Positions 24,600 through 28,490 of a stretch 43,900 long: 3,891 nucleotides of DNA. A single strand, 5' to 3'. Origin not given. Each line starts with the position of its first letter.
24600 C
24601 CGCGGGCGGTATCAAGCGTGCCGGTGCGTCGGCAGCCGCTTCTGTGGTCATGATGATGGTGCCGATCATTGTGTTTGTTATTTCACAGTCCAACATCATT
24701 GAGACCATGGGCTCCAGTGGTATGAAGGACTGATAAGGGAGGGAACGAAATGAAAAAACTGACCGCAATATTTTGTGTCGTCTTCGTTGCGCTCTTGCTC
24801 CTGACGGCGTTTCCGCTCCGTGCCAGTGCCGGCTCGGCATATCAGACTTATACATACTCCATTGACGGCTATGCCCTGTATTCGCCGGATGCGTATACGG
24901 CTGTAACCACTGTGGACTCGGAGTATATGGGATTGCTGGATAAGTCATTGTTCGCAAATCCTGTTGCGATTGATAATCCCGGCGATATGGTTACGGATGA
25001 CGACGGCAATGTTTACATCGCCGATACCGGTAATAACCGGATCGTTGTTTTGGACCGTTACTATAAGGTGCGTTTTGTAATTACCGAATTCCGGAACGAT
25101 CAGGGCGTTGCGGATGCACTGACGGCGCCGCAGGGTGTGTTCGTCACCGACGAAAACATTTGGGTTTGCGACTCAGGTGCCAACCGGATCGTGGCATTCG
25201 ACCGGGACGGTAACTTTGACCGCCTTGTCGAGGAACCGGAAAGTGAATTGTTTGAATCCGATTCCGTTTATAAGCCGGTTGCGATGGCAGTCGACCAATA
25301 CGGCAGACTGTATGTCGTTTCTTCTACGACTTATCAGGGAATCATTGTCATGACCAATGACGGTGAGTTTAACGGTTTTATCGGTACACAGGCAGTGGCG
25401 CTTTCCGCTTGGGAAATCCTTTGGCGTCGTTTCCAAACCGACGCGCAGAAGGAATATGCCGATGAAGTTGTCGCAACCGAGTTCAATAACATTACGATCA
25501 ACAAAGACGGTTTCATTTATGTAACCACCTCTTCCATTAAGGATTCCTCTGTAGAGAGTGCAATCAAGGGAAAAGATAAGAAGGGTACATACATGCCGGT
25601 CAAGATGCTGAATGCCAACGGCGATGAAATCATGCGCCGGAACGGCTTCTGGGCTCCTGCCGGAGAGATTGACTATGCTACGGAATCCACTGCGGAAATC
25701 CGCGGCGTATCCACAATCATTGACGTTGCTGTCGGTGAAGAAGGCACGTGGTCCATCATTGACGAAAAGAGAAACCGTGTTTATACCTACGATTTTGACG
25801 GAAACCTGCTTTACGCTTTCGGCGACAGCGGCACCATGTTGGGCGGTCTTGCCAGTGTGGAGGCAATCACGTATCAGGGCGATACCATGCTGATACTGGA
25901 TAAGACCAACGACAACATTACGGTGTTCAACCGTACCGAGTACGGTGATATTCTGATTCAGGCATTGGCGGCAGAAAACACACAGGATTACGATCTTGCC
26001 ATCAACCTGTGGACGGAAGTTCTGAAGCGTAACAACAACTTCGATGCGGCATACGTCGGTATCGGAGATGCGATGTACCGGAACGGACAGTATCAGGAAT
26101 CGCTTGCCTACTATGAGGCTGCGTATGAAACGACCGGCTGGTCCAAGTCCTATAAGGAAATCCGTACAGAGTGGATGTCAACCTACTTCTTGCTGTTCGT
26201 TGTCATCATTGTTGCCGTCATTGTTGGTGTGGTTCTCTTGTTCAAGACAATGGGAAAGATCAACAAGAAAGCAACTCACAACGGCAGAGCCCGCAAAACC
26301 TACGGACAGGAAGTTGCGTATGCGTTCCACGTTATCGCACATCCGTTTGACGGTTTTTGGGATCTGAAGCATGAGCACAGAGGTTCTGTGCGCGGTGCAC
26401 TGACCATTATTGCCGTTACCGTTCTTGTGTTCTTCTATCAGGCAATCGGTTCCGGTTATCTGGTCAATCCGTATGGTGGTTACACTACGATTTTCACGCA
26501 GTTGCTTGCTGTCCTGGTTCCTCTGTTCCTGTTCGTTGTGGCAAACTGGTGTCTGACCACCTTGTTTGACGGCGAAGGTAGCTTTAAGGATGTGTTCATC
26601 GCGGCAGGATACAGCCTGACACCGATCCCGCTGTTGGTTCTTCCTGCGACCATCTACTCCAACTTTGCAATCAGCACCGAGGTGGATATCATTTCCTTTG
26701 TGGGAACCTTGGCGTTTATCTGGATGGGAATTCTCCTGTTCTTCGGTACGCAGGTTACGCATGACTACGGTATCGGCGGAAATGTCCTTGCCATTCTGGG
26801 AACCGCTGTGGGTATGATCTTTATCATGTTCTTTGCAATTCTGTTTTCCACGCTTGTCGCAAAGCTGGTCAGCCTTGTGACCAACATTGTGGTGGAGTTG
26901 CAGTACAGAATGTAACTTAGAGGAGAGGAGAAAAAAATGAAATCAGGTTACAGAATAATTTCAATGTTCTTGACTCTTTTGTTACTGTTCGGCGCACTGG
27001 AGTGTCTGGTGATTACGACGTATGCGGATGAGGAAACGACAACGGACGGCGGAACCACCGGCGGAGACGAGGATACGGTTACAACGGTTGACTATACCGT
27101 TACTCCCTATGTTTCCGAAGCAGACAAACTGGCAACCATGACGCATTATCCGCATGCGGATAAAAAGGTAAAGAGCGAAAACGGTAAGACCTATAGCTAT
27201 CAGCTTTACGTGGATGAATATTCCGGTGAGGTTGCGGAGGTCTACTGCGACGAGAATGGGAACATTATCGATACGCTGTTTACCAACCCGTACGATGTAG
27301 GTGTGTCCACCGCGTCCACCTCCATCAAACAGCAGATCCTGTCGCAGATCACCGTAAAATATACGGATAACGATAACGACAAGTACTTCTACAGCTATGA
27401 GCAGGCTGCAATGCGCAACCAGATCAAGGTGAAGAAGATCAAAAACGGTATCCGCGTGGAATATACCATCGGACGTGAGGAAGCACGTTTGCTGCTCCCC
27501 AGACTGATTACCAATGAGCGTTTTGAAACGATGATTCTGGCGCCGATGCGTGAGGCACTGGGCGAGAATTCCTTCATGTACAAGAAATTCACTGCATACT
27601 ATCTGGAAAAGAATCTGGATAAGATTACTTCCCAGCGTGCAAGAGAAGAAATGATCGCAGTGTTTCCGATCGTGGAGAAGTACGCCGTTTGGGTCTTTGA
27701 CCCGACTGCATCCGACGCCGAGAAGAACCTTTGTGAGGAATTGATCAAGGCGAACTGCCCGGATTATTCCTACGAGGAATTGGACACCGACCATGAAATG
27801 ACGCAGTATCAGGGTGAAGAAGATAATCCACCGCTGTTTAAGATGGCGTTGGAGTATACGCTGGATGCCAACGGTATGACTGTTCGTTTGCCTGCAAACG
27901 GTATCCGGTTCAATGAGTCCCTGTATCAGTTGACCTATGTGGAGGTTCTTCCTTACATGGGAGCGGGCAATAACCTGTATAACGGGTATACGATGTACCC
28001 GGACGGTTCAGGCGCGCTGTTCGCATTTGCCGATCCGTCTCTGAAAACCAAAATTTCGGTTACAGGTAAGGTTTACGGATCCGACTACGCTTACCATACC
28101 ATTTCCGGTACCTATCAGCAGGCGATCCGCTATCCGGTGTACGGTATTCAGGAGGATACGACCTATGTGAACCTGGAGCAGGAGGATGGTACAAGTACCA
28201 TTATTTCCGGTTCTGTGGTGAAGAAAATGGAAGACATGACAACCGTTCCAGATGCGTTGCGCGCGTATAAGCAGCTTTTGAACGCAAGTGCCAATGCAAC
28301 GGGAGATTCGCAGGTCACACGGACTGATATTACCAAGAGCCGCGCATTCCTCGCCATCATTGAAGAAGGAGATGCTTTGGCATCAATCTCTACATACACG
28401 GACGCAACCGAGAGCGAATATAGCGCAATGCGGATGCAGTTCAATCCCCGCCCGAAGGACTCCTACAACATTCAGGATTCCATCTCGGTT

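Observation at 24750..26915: Membrane protein combining an NHL beta-propeller, TPR and a Yip1-like domain inside a transporter operon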

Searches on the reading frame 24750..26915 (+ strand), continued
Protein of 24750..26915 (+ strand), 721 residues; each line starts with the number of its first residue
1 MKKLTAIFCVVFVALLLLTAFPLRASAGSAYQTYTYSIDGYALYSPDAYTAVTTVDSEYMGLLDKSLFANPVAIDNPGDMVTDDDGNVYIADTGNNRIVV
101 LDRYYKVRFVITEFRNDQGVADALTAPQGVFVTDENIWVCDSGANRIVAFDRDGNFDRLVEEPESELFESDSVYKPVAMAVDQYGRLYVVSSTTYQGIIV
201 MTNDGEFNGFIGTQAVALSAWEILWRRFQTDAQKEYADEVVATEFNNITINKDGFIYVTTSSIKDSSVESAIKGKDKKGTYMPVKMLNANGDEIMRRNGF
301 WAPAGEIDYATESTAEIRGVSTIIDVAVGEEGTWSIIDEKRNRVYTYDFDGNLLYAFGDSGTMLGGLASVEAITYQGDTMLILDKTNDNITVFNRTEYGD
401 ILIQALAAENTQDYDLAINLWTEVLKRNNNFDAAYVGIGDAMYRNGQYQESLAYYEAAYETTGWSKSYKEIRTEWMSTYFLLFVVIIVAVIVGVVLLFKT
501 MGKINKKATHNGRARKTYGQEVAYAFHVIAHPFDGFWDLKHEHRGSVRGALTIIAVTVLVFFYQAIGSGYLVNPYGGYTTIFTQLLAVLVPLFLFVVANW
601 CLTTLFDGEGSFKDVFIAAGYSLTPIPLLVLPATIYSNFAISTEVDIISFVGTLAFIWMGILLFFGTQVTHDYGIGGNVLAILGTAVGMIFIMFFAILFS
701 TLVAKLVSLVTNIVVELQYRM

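Call 92: search_protein_families(library=pfam, proteins=[L075:4461-6065:-, L075:6069-6980:-, L075:7141-8868:+, L075:9711-11582:-, L075:12539-14131:-, L075:2021-4186:+], max_evalue=0.001)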
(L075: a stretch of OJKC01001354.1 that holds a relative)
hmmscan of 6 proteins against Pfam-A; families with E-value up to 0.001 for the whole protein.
L075:4461-6065:- (534 aa): 6 families
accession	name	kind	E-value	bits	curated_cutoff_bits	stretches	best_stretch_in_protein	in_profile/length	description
PF00958.27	GMP_synt_C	-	1.5e-43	147.2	27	1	442-533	1-92/92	GMP synthase C terminal domain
PF00117.34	GATase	-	8.3e-41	140.2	22.8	1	27-207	1-188/190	Glutamine amidotransferase class-I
PF02540.23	NAD_synthase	-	3.1e-09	36.7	21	1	224-262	7-45/242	NAD synthase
PF07722.19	Peptidase_C26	-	7.4e-08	32.9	20.5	1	92-191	102-219/219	Peptidase C26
PF03054.22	tRNA_Me_trans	-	7.2e-06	26.2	20.6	1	237-269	2-33/202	tRNA methyl transferase HUP domain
PF02568.20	ThiI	-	0.00052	20.1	20.5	0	235-292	3-60/197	Thiamine biosynthesis protein (ThiI)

L075:6069-6980:- (303 aa): 1 family
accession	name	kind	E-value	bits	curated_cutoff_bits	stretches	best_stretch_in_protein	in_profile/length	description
PF01522.26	Polysacc_deac_1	-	8.8e-37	126.3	23.1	1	110-233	3-123/124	Polysaccharide deacetylase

L075:7141-8868:+ (575 aa): 1 family
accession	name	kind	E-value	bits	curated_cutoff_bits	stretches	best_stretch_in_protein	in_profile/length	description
PF00082.27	Peptidase_S8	-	3.3e-20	73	21.8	2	106-306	1-165/288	Subtilase family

L075:9711-11582:- (623 aa): 4 families
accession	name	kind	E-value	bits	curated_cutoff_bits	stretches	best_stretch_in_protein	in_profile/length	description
PF00122.25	E1-E2_ATPase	-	3.3e-44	151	28.1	1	116-297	4-178/181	E1-E2 ATPase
PF00702.32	Hydrolase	-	1.2e-28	101.2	26.4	1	317-528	2-191/191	haloacid dehalogenase-like hydrolase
PF08282.18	Hydrolase_3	-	7e-07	29.7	20.9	1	492-553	186-247/255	haloacid dehalogenase-like hydrolase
PF12710.13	HAD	-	0.00082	20.3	27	0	442-524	85-188/189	haloacid dehalogenase-like hydrolase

L075:12539-14131:- (530 aa): 1 family
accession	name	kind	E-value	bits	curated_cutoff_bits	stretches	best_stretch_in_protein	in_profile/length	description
PF13507.12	GATase_5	-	2.5e-82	276.3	27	1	266-529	1-260/260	CobB/CobQ-like glutamine amidotransferase domain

L075:2021-4186:+ (721 aa): 7 families
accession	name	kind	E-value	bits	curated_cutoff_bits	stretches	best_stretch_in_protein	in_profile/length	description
PF04893.22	Yip1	-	2.9e-15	57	28.6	1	526-692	1-169/173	Yip1 domain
PF01436.27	NHL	-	4.4e-08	33.2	20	1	76-100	1-25/28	NHL repeat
PF13432.12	TPR_16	-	6.3e-05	23.8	32.7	1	413-465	11-63/65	Tetratricopeptide repeat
PF14559.12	TPR_19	-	0.00013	22.7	25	1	413-458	5-50/68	Tetratricopeptide repeat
PF00515.34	TPR_1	-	0.00016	21.8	27.8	0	435-459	3-27/34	Tetratricopeptide repeat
PF08450.18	SGL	-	0.00018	21.6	26.3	0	90-166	148-224/246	SMP-30/Gluconolactonase/LRE-like region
PF06739.17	SBBP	-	0.00044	20.6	20.5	0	245-263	13-31/38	Beta-propeller repeat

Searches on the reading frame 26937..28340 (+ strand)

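Call 48: search_protein_families(library=pfam, proteins=[window:26937-28340:+], max_evalue=1)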
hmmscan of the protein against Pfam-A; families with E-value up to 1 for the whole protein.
window:26937-28340:+ (468 aa): 1 family
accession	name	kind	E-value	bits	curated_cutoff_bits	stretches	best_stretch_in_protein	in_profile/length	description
PF18952.6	DUF5696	-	3.6e-25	89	25.6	1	281-409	3-134/612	Family of unknown function (DUF5696)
